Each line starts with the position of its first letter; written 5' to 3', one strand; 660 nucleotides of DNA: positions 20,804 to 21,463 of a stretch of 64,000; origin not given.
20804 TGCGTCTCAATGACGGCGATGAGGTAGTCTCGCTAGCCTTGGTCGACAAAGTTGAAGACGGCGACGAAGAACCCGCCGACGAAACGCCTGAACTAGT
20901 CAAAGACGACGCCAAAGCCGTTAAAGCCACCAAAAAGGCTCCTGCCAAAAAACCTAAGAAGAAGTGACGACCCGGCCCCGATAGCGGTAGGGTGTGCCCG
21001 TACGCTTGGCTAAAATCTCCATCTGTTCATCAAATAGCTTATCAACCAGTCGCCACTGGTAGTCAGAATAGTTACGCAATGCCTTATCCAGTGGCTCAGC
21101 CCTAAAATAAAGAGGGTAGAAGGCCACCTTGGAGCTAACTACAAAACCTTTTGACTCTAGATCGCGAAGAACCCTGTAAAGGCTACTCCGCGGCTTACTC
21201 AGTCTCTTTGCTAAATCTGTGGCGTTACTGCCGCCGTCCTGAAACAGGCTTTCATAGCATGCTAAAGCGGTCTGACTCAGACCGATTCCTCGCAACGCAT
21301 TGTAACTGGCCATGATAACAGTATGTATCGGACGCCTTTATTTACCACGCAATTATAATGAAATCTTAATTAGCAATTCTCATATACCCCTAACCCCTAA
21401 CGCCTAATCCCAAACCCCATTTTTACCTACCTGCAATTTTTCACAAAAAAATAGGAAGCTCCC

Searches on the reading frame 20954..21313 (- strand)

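Call 54: search_protein_families(library=pfam, proteins=[window:20954-21313:-], max_evalue=0.001)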
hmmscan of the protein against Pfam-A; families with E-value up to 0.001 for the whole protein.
window:20954-21313:- (119 aa): 4 families
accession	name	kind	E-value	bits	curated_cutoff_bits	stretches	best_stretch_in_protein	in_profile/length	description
PF01978.25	TrmB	-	3e-13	49.9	25.6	1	7-72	1-64/68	Sugar-specific transcriptional regulator TrmB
PF09339.16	HTH_IclR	-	2.3e-06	27.7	22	1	26-59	16-49/52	IclR helix-turn-helix domain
PF01047.28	MarR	-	3.2e-05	24.2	24.6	1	12-61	1-50/59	MarR family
PF13412.12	HTH_24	-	0.00014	21.8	21.9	1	21-58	10-47/48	Winged helix-turn-helix DNA-binding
